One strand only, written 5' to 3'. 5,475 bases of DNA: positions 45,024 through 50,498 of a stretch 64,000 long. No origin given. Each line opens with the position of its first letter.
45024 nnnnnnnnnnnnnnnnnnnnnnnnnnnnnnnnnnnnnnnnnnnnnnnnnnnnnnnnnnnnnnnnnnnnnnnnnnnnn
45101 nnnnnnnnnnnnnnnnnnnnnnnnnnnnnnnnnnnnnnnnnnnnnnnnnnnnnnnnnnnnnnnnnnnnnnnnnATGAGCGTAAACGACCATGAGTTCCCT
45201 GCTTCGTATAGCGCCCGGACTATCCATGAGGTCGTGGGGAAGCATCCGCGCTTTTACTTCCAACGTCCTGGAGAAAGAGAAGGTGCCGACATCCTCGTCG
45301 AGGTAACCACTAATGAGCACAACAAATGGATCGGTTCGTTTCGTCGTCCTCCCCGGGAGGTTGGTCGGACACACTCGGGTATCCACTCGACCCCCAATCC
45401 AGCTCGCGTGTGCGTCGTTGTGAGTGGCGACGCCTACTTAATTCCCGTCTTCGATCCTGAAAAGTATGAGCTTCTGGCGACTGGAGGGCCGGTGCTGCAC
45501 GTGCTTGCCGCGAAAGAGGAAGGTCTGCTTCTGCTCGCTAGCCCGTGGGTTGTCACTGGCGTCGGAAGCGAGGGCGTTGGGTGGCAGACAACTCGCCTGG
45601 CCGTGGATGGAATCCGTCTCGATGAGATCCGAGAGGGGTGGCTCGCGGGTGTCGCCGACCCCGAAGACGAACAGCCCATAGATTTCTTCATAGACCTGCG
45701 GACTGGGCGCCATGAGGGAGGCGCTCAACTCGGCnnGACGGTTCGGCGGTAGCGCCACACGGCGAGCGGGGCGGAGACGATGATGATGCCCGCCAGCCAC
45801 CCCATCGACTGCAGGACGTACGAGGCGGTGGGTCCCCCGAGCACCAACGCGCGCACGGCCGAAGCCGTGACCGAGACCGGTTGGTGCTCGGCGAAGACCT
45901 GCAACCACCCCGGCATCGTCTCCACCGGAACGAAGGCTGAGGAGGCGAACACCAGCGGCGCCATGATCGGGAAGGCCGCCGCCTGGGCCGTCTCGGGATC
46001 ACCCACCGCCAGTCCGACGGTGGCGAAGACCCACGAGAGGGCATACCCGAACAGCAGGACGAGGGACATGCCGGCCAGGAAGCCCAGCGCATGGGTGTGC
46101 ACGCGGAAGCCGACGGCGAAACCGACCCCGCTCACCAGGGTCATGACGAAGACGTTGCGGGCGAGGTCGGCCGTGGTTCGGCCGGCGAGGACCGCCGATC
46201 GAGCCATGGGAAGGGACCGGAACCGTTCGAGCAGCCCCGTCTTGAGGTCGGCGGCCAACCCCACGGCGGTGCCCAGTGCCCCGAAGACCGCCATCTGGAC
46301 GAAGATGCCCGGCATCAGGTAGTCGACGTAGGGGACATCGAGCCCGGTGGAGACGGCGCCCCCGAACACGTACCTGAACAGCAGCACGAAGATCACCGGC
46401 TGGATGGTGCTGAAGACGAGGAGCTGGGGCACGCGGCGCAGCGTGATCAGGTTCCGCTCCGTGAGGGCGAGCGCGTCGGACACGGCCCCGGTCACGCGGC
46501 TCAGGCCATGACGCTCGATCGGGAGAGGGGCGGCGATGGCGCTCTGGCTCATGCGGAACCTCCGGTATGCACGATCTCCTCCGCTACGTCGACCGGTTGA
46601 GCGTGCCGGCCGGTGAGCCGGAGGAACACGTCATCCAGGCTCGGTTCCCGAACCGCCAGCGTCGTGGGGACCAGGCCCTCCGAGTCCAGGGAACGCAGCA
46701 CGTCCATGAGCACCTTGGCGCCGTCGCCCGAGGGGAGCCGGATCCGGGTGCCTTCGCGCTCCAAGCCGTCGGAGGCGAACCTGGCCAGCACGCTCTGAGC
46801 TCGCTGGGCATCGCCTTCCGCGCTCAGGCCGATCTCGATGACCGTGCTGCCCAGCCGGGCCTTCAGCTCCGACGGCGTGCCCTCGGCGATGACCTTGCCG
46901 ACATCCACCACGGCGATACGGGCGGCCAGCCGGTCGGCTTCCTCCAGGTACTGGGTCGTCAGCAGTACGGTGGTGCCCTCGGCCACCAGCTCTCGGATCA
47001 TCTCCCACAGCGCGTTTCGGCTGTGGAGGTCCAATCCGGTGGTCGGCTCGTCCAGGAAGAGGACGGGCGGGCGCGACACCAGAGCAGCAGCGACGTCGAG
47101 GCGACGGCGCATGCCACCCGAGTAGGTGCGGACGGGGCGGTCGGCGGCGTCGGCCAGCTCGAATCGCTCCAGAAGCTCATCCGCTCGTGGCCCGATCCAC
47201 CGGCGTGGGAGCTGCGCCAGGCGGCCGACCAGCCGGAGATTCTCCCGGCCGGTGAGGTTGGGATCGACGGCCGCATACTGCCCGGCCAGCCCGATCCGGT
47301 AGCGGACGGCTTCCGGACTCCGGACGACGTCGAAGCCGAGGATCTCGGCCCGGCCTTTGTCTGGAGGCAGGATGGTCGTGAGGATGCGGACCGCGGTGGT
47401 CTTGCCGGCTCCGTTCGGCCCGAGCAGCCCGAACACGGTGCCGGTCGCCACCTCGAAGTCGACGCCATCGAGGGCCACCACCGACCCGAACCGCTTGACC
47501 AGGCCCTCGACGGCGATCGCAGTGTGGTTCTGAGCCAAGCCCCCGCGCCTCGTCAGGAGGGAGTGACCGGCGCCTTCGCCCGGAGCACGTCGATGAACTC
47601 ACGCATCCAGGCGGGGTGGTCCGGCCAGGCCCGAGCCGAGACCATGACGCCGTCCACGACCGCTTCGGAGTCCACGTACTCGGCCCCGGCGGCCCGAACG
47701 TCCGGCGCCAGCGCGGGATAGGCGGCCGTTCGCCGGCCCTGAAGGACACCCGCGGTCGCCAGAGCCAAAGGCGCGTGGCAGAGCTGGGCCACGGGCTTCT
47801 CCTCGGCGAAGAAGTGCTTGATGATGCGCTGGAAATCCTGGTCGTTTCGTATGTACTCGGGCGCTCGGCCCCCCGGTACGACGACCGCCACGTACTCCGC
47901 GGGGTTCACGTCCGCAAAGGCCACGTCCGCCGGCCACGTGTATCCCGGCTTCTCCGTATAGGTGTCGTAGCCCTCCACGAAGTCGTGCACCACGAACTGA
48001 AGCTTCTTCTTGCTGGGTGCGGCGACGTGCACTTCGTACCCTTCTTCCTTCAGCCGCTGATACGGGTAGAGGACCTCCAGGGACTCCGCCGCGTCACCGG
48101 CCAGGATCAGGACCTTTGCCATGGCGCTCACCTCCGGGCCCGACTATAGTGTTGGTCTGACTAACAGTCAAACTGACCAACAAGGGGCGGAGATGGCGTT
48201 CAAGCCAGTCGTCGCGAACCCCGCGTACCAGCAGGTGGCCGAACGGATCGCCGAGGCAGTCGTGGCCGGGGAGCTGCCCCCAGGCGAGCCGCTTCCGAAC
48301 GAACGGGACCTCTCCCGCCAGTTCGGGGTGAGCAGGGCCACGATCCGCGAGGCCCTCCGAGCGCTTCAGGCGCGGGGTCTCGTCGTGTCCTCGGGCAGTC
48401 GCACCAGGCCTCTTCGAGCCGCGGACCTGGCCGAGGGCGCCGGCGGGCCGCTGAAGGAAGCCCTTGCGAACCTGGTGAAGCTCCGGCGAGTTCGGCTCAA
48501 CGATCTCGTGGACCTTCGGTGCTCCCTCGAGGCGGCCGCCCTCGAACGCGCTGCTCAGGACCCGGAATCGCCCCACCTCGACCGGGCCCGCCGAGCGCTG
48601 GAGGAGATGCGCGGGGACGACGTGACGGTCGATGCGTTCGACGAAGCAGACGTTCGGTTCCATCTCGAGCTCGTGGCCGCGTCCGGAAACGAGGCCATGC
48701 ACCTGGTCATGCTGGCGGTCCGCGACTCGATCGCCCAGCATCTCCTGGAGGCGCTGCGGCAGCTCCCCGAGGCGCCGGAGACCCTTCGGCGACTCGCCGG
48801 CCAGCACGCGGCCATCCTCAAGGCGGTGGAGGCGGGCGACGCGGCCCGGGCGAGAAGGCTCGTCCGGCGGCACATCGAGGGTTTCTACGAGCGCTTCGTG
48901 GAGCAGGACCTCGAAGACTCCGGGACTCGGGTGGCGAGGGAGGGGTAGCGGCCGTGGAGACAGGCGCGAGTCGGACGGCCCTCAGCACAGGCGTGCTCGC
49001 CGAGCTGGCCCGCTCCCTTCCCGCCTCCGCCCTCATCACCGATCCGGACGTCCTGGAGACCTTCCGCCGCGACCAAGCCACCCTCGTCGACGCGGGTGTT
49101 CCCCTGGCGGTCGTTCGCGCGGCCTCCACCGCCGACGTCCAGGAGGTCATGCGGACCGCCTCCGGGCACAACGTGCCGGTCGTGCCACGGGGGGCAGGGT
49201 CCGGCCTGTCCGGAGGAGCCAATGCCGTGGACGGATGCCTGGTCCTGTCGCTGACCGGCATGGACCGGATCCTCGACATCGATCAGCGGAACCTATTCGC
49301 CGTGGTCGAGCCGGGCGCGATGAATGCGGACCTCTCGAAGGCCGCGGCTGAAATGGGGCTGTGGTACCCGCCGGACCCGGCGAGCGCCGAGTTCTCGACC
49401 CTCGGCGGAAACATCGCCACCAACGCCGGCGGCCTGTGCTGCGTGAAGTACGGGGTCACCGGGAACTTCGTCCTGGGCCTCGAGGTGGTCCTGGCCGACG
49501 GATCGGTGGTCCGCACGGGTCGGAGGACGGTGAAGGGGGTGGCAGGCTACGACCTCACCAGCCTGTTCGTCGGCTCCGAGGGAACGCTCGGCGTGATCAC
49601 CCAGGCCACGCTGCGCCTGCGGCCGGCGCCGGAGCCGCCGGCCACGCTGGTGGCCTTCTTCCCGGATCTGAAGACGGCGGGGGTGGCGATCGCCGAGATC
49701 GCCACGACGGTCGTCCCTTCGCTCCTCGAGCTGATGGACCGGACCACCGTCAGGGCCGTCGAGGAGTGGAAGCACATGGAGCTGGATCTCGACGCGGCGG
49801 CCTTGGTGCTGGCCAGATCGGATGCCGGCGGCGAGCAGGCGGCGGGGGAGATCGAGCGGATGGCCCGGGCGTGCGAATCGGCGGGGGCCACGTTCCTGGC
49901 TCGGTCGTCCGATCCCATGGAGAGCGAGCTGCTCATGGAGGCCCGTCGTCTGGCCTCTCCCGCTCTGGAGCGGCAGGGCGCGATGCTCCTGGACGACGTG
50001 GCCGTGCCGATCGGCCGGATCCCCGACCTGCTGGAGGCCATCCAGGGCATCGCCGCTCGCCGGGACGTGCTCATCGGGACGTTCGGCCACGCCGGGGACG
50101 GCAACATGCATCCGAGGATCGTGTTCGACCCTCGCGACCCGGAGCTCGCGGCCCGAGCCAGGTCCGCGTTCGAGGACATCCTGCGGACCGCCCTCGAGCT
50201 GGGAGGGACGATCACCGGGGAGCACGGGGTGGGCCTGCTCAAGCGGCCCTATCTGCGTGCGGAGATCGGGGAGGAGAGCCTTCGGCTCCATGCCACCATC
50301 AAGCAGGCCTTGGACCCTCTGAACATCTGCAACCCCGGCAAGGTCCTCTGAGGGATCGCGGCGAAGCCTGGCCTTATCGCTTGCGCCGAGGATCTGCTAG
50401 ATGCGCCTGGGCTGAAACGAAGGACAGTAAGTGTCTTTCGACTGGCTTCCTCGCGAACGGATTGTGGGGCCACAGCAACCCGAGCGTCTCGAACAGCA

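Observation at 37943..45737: Giant Sec-signal RHS/YD polymorphic toxin with an unusual domain stack, followed by a candidate immunity gene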

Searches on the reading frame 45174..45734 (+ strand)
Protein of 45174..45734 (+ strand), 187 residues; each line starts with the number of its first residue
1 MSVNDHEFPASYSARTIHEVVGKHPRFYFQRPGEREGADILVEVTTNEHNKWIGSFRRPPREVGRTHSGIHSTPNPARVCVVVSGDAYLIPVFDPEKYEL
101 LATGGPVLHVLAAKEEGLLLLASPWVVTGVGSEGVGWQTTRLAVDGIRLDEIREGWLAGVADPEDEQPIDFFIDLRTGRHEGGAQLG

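Call 6: search_protein_families(library=pfam, proteins=[window:45174-45734:+], max_evalue=0.1)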
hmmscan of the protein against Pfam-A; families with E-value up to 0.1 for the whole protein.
window:45174-45734:+ (187 aa): 0 families

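Call 7: search_protein_families(library=ncbifam, proteins=[window:45174-45734:+], max_evalue=0.1)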
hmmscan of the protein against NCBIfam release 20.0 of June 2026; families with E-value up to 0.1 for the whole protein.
window:45174-45734:+ (187 aa): 0 families

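Call 8: search_protein_families(library=pfam, proteins=[window:45174-45734:+], max_evalue=10)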
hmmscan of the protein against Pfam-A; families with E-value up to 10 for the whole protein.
window:45174-45734:+ (187 aa): 0 families

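Call 12: find_homologous_proteins(query=window:45174-45734:+, max_evalue=0.01)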
Query window:45174-45734:+ (187 aa): 19 proteins with E <= 0.01 among 233 candidates.
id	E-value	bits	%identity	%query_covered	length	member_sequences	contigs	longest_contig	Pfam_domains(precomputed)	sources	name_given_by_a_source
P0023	8.7e-82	292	82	86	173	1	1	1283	-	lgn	-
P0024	9.1e-65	236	99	58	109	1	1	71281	-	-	-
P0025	6.1e-53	198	51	99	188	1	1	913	-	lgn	-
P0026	6.1e-52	194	51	96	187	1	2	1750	-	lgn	-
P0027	1.6e-51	193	83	58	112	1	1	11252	-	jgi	-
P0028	9.0e-49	184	51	96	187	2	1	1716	-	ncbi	-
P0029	1.5e-48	183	48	96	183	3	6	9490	-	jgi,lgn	jgi:hypothetical protein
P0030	3.3e-47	179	52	96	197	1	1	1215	-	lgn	-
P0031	5.6e-47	178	47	96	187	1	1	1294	-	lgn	-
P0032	7.3e-46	174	50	96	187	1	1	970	-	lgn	-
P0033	2.2e-45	173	48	94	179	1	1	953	-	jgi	jgi:hypothetical protein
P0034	7.0e-45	171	48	98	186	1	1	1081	-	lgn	-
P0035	1.2e-44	171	45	97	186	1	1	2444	-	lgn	-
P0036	2.9e-43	166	49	96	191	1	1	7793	-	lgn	-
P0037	1.5e-42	164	45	99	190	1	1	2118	-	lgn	-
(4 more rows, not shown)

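Call 18: find_encoding_contigs(protein=P0024, flank=10000, max_places=3)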
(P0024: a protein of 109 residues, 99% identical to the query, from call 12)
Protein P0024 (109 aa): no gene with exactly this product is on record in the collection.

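Call 19: find_encoding_contigs(protein=P0027, flank=10000, max_places=3)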
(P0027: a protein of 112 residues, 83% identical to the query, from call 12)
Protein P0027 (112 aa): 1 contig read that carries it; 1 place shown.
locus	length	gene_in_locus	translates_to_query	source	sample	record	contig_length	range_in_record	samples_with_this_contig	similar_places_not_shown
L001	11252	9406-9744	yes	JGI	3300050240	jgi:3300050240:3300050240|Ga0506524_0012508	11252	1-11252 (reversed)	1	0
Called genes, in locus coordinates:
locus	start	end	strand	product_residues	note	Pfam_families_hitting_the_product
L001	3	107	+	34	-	?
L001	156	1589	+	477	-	-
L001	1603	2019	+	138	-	PF01894:YjbQ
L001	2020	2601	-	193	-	PF00881:Nitroreductase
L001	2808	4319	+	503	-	PF07969:Amidohydro_3, PF01979:Amidohydro_1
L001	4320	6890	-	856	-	PF02463:SMC_N, PF13476:AAA_23, PF13555:AAA_29 (weak), PF13558:SbcC_Walker_B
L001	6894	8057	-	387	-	PF00149:Metallophos, PF12850:Metallophos_2 (faint), PF12320:SbcD_C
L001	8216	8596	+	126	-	PF13560:HTH_31, PF01381:HTH_3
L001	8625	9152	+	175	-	-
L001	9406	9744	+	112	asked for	-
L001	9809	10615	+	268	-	PF11716:MDMPI_N, PF07398:MDMPI_C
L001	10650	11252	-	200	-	?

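Call 20: find_encoding_contigs(protein=P0023, flank=5000, max_places=3)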
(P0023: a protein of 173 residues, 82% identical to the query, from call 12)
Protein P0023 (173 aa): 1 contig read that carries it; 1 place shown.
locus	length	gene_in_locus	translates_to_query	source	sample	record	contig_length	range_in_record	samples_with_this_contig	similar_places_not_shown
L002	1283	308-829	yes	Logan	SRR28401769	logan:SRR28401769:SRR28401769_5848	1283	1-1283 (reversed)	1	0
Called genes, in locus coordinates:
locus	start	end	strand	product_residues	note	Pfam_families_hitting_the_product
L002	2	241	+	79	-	?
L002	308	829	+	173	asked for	-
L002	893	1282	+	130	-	?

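Call 32: search_solved_structures(query=A3, max_evalue=10)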
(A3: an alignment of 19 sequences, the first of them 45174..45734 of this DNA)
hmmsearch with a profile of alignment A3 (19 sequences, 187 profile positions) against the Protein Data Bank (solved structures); distinct sequences matched with E-value up to 10: 2.
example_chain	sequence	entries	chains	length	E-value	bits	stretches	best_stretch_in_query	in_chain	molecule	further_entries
5ca6_A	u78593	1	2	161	0.9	12.5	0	52-97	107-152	porcine rotavirus TFR-41 VP8*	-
2i2s_A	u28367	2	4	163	1.1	12.3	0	37-96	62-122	Outer capsid protein VP4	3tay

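Call 46: predict_structure(alignment_id=A3)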
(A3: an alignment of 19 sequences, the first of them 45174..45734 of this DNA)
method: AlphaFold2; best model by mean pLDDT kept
length: 187 residues; sequences in the alignment: 19
mean_pLDDT: 92.0   pTM: 0.88
mean pLDDT of the five models: 92.0, 89.7, 88.6, 88.4, 88.0
residues with pLDDT >= 90: 157; 70-90: 19; 50-70: 6; < 50: 5
segments of 3 or more residues with pLDDT < 50: 1-4
pLDDT, mean of each block of 10 residues (from residue 1): 67 95 94 82 96 91 80 98 96 97 95 97 97 97 94 97 95 97 80
secondary structure, 60 per line:
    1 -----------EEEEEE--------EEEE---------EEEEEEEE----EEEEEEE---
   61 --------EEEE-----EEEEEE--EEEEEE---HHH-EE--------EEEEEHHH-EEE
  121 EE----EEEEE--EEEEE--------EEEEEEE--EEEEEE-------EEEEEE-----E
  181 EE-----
elements in order: E12-17 E26-29 E39-46 E51-57 E69-72 E78-83 E86-91 E109-113 E118-122 E127-131 E134-138 E147-153 E156-161 E169-174 E180-182

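Call 51: fold_search(model_id=the predicted structure, library=pdb)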
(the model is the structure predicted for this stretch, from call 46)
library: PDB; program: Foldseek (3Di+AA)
matches with E <= 10: 1331; with E <= 0.001: 22
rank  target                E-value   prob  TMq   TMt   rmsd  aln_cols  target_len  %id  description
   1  9cnx_B                9.0e-06  1.00  0.36  0.22  13.9       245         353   14  CryoEM structure of BAM in complex with the PTB1 closed-state inhibitor (in DDM detergent) (released 2024-12-25)
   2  3o4j_A                2.1e-04  1.00  0.37  0.16  11.4       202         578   14  Structure and Catalysis of Acylaminoacyl Peptidase (released 2010-11-17)
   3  6l8a_D                2.7e-04  1.00  0.45  0.22   6.5       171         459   11  Tetrathionate hydrolase from Acidithiobacillus ferrooxidans (released 2020-11-11)
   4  4re6_B                2.7e-04  1.00  0.38  0.15  12.1       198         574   13  Acylaminoacyl peptidase complexed with a chloromethylketone inhibitor (released 2015-01-28)
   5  3o4i_A                3.0e-04  1.00  0.36  0.15  12.8       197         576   14  Structure and Catalysis of Acylaminoacyl Peptidase (released 2010-11-17)
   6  2ecf                  3.2e-04  1.00  0.41  0.14  12.1       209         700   12  Crystal Structure of Dipeptidyl Aminopeptidase IV from Stenotrophomonas maltophilia (released 2008-02-26)
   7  3o4h_D                4.4e-04  1.00  0.36  0.15  12.7       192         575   14  Structure and Catalysis of Acylaminoacyl Peptidase (released 2010-11-17)
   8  2hu8_B                6.7e-04  1.00  0.37  0.15  12.8       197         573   15  Binding of inhibitors by Acylaminoacyl peptidase (released 2007-05-15)
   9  3o4g_C                6.7e-04  1.00  0.36  0.15  11.9       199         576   14  Structure and Catalysis of Acylaminoacyl Peptidase (released 2010-11-17)
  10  2qr5_A                7.1e-04  1.00  0.36  0.16  11.6       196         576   13  Aeropyrum pernix acylaminoacyl peptidase, H367A mutant (released 2008-05-20)
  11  8og5                  7.4e-04  1.00  0.39  0.27   6.0       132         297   15  Crystal structure of human DCAF1 WD40 repeats (Q1250L) in complex with compound 1 (released 2023-06-14)
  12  3o4h_A                7.4e-04  1.00  0.39  0.16  12.3       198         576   13  Structure and Catalysis of Acylaminoacyl Peptidase (released 2010-11-17)
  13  6zue_B                7.8e-04  1.00  0.40  0.26   6.9       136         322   16  Crystal structure of human DDB1 bound to human DCAF1 (amino acid residues 1046-1396) (released 2021-07-28)
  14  8bbf_A                7.8e-04  1.00  0.43  0.13   7.6       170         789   12  Structure of the IFT-A complex; IFT-A1 module (released 2022-12-07)
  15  5m8c_A                7.8e-04  1.00  0.37  0.23  10.0       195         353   14  Spliceosome component (released 2018-02-28)
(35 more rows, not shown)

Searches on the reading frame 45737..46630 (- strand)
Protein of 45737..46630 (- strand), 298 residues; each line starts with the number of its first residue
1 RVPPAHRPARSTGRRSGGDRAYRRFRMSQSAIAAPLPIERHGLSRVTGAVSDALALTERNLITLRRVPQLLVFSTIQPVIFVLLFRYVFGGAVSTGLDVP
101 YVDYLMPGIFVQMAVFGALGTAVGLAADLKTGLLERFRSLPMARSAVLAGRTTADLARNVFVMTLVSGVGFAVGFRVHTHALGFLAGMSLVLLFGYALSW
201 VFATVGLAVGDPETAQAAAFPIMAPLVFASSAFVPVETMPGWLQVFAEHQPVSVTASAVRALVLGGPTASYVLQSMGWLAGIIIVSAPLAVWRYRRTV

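Call 34: search_protein_families(library=pfam, proteins=[window:45737-46630:-], max_evalue=0.001)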
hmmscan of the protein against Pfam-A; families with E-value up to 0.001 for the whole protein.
window:45737-46630:- (298 aa): 2 families
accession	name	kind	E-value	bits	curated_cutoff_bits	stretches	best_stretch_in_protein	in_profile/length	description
PF01061.29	ABC2_membrane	-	3.7e-26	92.4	26.9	1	54-262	4-209/211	ABC-2 type transporter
PF12698.13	ABC2_membrane_3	-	4.9e-18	65.8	31.6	1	101-291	160-346/347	ABC-2 family transporter protein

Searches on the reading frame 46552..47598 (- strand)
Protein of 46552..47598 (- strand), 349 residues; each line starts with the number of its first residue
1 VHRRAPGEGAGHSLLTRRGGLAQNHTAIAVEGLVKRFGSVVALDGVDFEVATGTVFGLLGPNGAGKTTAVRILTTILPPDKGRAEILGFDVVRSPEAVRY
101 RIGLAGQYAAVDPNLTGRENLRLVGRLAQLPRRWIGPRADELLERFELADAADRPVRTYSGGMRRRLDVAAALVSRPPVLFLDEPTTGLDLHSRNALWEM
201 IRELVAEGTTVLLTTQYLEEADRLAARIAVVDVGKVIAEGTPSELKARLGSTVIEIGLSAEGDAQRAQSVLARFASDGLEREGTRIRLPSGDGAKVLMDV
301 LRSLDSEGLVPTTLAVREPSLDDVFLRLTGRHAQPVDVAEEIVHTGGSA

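Call 34: search_protein_families(library=pfam, proteins=[window:46552-47598:-], max_evalue=0.001)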
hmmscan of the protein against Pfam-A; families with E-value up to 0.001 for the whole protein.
window:46552-47598:- (349 aa): 4 families
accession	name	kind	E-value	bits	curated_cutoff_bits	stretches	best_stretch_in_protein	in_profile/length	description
PF00005.33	ABC_tran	-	8e-30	104.7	25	1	43-187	1-137/137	ABC transporter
PF13304.12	AAA_21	-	4.7e-13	50.3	27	1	142-216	221-298/304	AAA domain, putative AbiEii toxin, Type IV TA system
PF13732.12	DrrA1-3_C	-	3.4e-08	34.5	27.4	1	240-328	1-80/81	ATP-binding protein DrrA1-3-like, C-terminal domain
PF02702.23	KdpD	-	0.00028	20.8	26.1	1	153-238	59-147/210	Osmosensitive K+ channel His kinase sensor domain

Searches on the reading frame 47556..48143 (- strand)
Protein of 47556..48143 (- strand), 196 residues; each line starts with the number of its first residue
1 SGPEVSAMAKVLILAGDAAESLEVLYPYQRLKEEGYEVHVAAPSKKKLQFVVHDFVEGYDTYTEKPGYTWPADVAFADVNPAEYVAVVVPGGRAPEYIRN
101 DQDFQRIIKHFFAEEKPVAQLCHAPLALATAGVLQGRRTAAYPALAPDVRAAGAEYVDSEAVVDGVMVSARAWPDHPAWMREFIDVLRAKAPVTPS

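Call 34: search_protein_families(library=pfam, proteins=[window:47556-48143:-], max_evalue=0.001)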
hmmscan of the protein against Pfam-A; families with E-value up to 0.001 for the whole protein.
window:47556-48143:- (196 aa): 1 family
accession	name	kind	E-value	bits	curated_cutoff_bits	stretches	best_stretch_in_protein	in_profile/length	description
PF01965.30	DJ-1_PfpI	-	2e-45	155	26.6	1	9-184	1-163/165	DJ-1/PfpI family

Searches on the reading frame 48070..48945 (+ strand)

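Call 35: search_protein_families(library=pfam, proteins=[window:48070-48945:+], max_evalue=0.001)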
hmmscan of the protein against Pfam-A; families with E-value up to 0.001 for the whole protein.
window:48070-48945:+ (292 aa): 6 families
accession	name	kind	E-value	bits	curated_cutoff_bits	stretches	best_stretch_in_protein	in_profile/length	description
PF07729.17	FCD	-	8.8e-23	81.5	24.3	1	145-270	1-124/125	FCD domain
PF00392.27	GntR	-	5.6e-19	68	27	1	53-107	2-56/64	Bacterial regulatory proteins, gntR family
PF01978.25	TrmB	-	0.00028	21.1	25.6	1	78-119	25-66/68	Sugar-specific transcriptional regulator TrmB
PF13545.12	HTH_Crp_2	-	0.00037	20.8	27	0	77-111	24-57/70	Crp-like helix-turn-helix domain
PF12840.13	HTH_20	-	0.00094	19.5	27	0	80-106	23-49/51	Helix-turn-helix domain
PF08279.18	HTH_11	-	0.00099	19.4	25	0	80-107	20-47/55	HTH domain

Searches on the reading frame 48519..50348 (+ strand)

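Call 73: search_protein_families(library=pfam, proteins=[window:48519-50348:+], max_evalue=0.001)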
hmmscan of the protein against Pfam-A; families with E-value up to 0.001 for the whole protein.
window:48519-50348:+ (610 aa): 2 families
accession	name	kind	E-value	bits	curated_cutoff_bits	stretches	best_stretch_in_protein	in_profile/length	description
PF02913.24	FAD-oxidase_C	-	1.4e-63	215.4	21.2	1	371-609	2-248/248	FAD linked oxidases, C-terminal domain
PF01565.28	FAD_binding_4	-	7.2e-44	149.3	26.4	1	195-334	1-139/139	FAD binding domain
